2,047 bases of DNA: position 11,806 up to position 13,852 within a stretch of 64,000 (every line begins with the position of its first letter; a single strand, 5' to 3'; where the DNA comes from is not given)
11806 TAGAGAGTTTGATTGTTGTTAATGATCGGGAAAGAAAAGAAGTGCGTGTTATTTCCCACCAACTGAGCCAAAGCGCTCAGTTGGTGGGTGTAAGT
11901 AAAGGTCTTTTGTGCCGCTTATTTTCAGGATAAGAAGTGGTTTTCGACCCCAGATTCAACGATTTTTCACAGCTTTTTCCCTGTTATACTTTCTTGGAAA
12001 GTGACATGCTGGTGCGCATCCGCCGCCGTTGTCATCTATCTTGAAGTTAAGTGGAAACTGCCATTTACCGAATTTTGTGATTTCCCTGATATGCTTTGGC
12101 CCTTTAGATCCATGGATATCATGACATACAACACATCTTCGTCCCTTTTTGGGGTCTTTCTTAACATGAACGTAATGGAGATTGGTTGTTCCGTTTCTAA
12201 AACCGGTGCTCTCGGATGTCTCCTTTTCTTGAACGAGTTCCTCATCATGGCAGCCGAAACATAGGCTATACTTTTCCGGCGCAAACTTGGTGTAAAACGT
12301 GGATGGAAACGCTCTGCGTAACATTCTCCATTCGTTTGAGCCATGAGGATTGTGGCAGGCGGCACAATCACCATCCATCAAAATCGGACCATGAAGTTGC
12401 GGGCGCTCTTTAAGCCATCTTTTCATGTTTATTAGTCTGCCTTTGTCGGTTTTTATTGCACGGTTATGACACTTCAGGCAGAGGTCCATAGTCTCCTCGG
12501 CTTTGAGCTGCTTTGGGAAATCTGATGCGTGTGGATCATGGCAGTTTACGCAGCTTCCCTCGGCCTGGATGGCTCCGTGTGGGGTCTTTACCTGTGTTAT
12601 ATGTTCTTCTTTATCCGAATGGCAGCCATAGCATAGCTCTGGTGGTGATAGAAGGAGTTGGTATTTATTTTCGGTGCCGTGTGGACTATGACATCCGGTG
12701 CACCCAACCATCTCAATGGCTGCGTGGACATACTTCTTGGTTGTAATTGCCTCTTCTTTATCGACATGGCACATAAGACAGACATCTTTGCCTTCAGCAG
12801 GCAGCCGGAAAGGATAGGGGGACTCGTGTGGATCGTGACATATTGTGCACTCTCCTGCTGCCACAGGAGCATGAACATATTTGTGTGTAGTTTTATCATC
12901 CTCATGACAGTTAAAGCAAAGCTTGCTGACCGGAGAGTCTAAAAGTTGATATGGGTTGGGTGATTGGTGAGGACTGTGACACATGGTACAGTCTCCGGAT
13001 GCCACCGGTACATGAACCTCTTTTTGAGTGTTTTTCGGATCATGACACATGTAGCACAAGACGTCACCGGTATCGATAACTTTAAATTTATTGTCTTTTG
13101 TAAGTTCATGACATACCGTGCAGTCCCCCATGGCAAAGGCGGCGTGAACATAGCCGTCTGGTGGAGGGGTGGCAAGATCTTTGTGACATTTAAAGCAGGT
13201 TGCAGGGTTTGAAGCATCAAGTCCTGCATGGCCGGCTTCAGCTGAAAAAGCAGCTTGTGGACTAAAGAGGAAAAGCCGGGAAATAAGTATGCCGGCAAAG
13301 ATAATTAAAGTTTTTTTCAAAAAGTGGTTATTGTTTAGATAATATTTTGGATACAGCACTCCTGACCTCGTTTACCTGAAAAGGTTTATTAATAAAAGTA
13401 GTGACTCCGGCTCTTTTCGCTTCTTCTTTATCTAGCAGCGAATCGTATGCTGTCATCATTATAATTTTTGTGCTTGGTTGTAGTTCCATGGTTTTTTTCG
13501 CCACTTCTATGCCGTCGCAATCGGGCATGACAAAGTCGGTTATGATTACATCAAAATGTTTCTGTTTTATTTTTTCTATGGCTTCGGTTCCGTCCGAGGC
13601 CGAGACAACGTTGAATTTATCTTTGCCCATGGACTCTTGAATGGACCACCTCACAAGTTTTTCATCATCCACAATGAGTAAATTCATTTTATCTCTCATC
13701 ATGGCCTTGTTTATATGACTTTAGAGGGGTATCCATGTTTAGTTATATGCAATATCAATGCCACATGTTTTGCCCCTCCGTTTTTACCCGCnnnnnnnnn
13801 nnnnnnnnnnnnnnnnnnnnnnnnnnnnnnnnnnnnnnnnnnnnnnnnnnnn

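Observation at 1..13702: Large minus-strand operon alternating multiheme cytochromes with NHL beta-propeller lipoproteins and a porin-like protein: candidate extracellular electron-transfer conduit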

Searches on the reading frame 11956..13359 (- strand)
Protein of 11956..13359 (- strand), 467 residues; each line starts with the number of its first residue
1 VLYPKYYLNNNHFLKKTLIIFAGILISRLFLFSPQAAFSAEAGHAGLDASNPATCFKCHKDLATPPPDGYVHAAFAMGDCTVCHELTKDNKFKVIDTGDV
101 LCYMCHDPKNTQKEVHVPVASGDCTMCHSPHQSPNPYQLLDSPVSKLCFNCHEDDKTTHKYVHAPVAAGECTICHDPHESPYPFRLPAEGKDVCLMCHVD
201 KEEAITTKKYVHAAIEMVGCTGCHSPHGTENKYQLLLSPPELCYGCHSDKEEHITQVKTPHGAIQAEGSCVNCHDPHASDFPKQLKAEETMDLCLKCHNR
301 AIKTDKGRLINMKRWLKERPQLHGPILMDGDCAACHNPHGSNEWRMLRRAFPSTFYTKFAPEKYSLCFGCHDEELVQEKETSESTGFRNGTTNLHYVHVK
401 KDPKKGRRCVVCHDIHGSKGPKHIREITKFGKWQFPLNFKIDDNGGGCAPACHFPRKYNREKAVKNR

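Call 8: search_protein_families(library=pfam, proteins=[window:11956-13359:-], max_evalue=0.01)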
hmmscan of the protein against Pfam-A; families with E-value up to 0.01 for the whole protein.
window:11956-13359:- (467 aa): 5 families
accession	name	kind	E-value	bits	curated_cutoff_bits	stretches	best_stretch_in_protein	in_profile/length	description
PF09699.15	Paired_CXXCH_1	-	4.2e-72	238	20.6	6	116-156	1-40/41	Doubled CXXCH motif (Paired_CXXCH_1)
PF22113.1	Mtrc-MtrF_II-IV_dom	-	9.2e-16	58.3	30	2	241-417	7-167/176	Outer membrane cytochrome MtrC/MtrF-like, domains II/IV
PF14522.11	Cytochrome_C7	-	1.3e-15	57.4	24.8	3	112-176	4-67/67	Cytochrome c7 and related cytochrome c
PF14537.11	Cytochrom_c3_2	-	3.1e-15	56.8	25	3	217-299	6-79/79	Cytochrome c3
PF22678.1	Cytochrom_c_NrfB-like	-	1.9e-09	38.3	27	0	241-297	34-89/89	Cytochrome c-type protein NrfB-like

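Call 9: search_protein_families(library=ncbifam, proteins=[window:11956-13359:-], max_evalue=0.01)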
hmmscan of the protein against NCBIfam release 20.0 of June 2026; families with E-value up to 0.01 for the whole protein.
window:11956-13359:- (467 aa): 4 families
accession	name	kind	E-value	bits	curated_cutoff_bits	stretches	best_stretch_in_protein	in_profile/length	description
TIGR01905.1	paired_CXXCH_1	subfamily_domain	8.2e-69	227.3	25.2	7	116-156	1-40/41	doubled CXXCH domain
TIGR03508.1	decahem_SO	subfamily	2.5e-44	151.7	192.2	2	190-421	69-257/258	DmsE family decaheme c-type cytochrome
NF041028.1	decahem_GSU2203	exception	1.3e-36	126.4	325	2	189-423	99-306/317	GSU2203 family decaheme c-type cytochrome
TIGR03153.1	cytochr_NrfH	equivalog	0.0001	22.3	134.2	1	191-300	28-135/138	cytochrome c nitrite reductase small subunit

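Call 55: search_solved_structures(query=window:11956-13359:-, max_evalue=0.1)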
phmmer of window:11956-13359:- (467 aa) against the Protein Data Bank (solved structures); distinct sequences matched with E-value up to 0.1: 4.
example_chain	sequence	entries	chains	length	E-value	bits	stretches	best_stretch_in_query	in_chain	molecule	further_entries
6r2q_A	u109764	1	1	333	2.9e-16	62.6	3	145-298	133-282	Cystathionine beta-synthase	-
3ouq_A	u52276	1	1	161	5.4e-06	28.7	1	113-193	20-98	Cytochrome c family protein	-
28pb_A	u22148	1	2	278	3.5e-05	26.1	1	192-337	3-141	Cytochrome c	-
7tfs_A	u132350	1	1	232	0.004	19.3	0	91-155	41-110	Cytochrome c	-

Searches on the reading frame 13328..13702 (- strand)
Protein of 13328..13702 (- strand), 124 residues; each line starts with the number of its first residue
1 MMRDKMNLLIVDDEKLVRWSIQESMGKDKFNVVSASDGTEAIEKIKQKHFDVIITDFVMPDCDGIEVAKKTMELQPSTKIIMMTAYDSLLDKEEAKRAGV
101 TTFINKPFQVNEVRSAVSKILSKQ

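Call 8: search_protein_families(library=pfam, proteins=[window:13328-13702:-], max_evalue=0.01)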
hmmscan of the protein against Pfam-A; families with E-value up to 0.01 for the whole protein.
window:13328-13702:- (124 aa): 1 family
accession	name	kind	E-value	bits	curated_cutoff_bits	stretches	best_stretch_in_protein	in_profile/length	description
PF00072.30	Response_reg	-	5.3e-29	101.1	30.2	1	9-117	2-110/111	Response regulator receiver domain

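Call 9: search_protein_families(library=ncbifam, proteins=[window:13328-13702:-], max_evalue=0.01)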
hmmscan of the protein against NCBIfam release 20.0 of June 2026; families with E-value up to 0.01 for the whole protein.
window:13328-13702:- (124 aa): 107 families (the best 25 are shown)
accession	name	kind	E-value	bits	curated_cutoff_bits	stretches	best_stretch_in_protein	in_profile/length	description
NF008469.0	PRK11361.1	equivalog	1.1e-22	80.4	714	1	4-121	3-120/461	acetoacetate metabolism transcriptional regulator AtoC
NF046022.1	RespRegCpdRBruc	equivalog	1.1e-22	80.3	180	1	8-122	4-118/120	cell cycle two-component system response regulator CpdR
TIGR01818.1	ntrC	equivalog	1.6e-21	76.7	558.6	1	9-122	2-115/463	nitrogen regulation protein NR(I)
NF041367.1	CheY_Halo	equivalog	1.9e-21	76.6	200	1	9-120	2-113/114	chemotaxis protein CheY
NF045944.1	ResRegRpaBCyano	equivalog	1e-18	67.6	330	1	9-123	1-114/229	response regulator transcription factor RpaB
NF040534.1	resp_reg_YycF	equivalog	1.2e-18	67.3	340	1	8-118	3-112/231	response regulator YycF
NF053512.1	nitric_RR_NosR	exception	1.3e-18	67.3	400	1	8-123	1-117/422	response regulator c-di-GMP phosphodiesterase, NosR family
NF012227.0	AdeR_RR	equivalog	3.6e-18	65.9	340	1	4-122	11-127/239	efflux system response regulator transcription factor AdeR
NF006900.1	PRK09390.1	equivalog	6.9e-18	64.9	255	1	2-122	1-121/203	response regulator FixJ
NF007689.0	PRK10365.1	equivalog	1.4e-17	63.6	760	1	1-122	1-122/441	sigma-54-dependent response regulator transcription factor ZraR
NF045505.1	RR_RssB_Pseudo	equivalog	2.2e-17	63.2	700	1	1-109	1-109/394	two-component system response regulator RssB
NF041733.1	resp_reg_CseB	equivalog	2.4e-17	63.1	350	1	7-119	2-113/228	two-component system response regulator CseB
TIGR02154.1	PhoB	equivalog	3.5e-17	62.5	296.2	1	6-121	3-120/226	phosphate regulon transcriptional regulator PhoB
NF001965.0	PRK00742.1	subfamily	6.4e-17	61.8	293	1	5-118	3-120/357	chemotaxis-specific protein-glutamate methyltransferase CheB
NF041734.1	resp_reg_RppA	equivalog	6.9e-17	61.6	250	1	6-117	1-114/229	two-component system response regulator RppA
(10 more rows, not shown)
